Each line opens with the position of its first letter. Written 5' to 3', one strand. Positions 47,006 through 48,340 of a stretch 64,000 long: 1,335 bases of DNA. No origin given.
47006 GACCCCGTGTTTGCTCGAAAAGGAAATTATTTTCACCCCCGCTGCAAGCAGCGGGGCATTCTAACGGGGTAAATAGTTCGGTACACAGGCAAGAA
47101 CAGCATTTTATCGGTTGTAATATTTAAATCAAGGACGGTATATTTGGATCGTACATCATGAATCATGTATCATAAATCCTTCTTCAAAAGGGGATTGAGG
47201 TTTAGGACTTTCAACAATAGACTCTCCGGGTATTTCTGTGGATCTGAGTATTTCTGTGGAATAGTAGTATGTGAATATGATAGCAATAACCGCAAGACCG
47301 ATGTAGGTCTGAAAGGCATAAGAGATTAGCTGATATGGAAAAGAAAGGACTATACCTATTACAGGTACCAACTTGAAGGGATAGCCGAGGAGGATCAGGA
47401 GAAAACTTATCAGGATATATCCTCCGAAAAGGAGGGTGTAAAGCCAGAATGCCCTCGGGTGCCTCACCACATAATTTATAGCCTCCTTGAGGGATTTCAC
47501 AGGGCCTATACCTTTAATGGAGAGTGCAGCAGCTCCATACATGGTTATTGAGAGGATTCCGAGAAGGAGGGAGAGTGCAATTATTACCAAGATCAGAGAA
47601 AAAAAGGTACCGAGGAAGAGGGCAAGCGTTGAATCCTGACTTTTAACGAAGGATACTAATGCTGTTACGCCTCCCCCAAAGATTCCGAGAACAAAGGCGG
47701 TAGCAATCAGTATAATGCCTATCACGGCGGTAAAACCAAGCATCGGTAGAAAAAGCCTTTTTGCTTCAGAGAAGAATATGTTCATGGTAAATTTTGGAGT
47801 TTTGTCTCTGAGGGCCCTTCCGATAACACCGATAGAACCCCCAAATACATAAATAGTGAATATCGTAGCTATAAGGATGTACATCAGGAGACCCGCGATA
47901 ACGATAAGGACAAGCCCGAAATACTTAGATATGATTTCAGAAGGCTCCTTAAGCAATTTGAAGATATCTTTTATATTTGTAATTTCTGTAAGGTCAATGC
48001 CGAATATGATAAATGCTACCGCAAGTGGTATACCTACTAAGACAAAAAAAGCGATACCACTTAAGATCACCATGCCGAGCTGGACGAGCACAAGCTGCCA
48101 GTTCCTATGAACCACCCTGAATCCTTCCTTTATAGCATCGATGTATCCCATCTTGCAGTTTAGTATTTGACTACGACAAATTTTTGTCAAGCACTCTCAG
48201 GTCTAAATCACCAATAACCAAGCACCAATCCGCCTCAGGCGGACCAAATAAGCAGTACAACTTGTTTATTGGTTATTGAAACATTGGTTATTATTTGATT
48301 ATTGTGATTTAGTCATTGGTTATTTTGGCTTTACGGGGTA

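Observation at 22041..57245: Arrays share an architecture of about 5 units (35 nt) although the unit sequence differs, and some units mirror MITE termini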

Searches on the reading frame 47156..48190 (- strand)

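Call 15: search_protein_families(library=pfam, proteins=[window:47156-48190:-])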
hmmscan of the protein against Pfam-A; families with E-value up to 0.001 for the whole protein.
window:47156-48190:- (344 aa): 1 family
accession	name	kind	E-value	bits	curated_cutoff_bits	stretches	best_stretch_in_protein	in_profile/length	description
PF25231.1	DUF7847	-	1.3e-05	25.1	28.7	1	87-313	33-248/252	Domain of unknown function (DUF7847)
